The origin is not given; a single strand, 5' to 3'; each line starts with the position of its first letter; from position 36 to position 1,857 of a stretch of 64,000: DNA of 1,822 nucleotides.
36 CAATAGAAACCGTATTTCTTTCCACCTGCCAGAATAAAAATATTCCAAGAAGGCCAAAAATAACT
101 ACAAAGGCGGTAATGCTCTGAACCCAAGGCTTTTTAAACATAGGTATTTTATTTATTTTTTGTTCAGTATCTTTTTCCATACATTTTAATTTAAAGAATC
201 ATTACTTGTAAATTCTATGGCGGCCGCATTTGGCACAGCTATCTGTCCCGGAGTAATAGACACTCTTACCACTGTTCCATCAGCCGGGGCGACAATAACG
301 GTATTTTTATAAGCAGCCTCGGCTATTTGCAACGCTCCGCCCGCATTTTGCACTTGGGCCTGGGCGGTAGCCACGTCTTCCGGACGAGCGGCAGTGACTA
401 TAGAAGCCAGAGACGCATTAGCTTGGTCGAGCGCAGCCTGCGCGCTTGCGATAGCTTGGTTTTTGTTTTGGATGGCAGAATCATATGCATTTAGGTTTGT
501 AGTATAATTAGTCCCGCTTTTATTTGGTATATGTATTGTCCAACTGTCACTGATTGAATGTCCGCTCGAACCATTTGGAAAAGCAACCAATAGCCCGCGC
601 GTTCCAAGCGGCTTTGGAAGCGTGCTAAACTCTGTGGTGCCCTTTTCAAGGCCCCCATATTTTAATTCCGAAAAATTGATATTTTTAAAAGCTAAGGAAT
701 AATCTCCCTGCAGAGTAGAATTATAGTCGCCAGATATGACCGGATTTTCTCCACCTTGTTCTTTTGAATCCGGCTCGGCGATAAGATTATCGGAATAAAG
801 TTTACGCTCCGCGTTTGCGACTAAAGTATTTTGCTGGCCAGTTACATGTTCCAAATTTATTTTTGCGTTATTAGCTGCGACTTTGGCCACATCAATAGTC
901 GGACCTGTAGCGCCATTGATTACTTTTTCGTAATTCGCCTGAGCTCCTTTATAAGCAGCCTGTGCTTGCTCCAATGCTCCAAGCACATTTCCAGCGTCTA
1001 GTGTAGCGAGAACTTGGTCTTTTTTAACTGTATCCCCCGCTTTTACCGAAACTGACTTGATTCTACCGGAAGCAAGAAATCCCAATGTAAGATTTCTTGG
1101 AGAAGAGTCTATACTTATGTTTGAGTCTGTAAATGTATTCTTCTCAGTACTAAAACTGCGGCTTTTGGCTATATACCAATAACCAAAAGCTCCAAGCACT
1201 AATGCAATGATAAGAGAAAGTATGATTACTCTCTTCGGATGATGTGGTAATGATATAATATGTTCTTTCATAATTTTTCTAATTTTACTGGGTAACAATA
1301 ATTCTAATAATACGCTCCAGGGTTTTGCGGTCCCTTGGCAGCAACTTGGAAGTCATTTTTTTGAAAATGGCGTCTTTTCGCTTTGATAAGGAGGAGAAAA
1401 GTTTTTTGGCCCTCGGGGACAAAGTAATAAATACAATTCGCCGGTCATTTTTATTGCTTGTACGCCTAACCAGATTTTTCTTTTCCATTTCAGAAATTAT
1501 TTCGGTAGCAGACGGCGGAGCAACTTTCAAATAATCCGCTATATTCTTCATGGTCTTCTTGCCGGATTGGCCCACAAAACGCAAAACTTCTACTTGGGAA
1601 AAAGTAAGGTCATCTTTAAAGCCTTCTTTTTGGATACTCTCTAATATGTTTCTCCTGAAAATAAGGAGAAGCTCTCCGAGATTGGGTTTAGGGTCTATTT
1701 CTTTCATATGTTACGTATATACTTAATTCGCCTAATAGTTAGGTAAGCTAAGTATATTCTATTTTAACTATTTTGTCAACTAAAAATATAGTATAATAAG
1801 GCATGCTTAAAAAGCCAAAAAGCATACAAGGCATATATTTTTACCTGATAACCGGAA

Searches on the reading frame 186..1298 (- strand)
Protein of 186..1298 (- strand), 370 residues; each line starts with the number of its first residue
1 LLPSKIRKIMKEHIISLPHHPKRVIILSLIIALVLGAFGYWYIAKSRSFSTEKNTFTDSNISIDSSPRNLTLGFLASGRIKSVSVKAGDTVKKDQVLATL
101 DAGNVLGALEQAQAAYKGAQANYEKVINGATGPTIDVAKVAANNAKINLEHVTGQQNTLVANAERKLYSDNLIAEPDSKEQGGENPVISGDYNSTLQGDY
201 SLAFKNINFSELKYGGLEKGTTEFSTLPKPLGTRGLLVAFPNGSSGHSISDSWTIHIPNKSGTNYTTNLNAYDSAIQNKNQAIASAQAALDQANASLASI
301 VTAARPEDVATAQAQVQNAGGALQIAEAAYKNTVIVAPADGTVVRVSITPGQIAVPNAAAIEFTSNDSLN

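Call 25: search_protein_families(library=pfam, proteins=[window:186-1298:-], max_evalue=0.01)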
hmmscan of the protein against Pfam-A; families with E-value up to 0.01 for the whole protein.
window:186-1298:- (370 aa): 5 families
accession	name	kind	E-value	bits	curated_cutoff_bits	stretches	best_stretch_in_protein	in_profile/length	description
PF13533.13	Biotin_lipoyl_2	-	3.1e-10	40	29.8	1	76-101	7-32/32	Biotin-lipoyl like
PF00364.28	Biotin_lipoyl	-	1.6e-05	25.1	22.1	1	77-101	14-37/73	Biotin-requiring enzyme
PF16576.10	HlyD_D23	-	2.7e-05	24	30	1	75-150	25-89/214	Barrel-sandwich domain of CusB or HlyD membrane-fusion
PF03793.24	PASTA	-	0.00095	19.5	23.2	0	71-96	24-57/64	PASTA domain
PF01551.29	Peptidase_M23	-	0.003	18.1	28.7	0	80-101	52-73/96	Peptidase family M23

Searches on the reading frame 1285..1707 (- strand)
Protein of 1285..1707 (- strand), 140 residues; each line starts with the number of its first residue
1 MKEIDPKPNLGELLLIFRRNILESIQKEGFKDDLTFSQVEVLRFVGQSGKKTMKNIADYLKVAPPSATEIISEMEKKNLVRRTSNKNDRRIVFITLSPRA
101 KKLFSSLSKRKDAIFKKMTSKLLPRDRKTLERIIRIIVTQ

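Call 25: search_protein_families(library=pfam, proteins=[window:1285-1707:-], max_evalue=0.01)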
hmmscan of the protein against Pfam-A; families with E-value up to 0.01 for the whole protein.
window:1285-1707:- (140 aa): 7 families
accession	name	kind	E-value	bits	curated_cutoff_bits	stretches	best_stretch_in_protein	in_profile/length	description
PF01047.28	MarR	-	4.5e-14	52.5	24.6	1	34-92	1-59/59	MarR family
PF12802.13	MarR_2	-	3.4e-12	46.8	27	1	33-91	2-61/61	MarR family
PF13463.12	HTH_27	-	4.7e-09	36.8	22.2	1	34-100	1-68/68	Winged helix DNA-binding domain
PF22381.2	Staph_reg_Sar_Rot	-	2.6e-08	34.3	27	1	31-105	9-83/85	Transcriptional regulator SarA/Rot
PF01325.25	Fe_dep_repress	-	0.00012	22.6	26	1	48-81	20-53/60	Iron dependent repressor, N-terminal DNA binding domain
PF13545.12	HTH_Crp_2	-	0.00082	19.7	27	1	52-84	24-56/70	Crp-like helix-turn-helix domain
PF01978.25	TrmB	-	0.0024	18.1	25.6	1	45-86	17-58/68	Sugar-specific transcriptional regulator TrmB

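Call 56: find_encoding_contigs(protein=window:1285-1707:-, flank=10000, max_places=2)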
Protein window:1285-1707:- (140 aa): 3 contigs read that carry it; 2 places shown.
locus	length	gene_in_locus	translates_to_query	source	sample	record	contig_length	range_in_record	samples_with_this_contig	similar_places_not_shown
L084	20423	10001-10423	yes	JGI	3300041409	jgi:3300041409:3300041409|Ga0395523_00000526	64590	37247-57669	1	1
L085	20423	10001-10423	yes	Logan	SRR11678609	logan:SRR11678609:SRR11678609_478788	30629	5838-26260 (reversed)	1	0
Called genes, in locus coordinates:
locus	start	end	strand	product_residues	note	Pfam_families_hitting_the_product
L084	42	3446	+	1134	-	PF01841:Transglut_core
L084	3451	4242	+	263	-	-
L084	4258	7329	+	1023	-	-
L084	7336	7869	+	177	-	-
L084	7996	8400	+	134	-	-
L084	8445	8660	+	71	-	-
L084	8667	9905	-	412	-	PF07690:MFS_1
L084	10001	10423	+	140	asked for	PF22381:Staph_reg_Sar_Rot, PF01047:MarR, PF12802:MarR_2, PF13463:HTH_27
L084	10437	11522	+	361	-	PF00364:Biotin_lipoyl (faint), PF25917:BSH_RND (weak), PF25984:BSH_YknX (faint)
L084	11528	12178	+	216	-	PF25990:Beta-barrel_YknX (faint)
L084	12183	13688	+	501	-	PF13347:MFS_2 (weak), PF07690:MFS_1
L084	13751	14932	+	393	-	PF07690:MFS_1, PF13347:MFS_2, PF00083:Sugar_tr (faint), PF01306:LacY_symp, PF12832:MFS_1_like, PF06779:MFS_4 (weak), PF07690:MFS_1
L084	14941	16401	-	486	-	PF03116:NQR2_RnfD_RnfE, PF00175:NAD_binding_1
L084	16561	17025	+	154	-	PF09990:DUF2231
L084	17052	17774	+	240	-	-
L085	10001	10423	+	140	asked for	PF22381:Staph_reg_Sar_Rot, PF01047:MarR, PF12802:MarR_2, PF13463:HTH_27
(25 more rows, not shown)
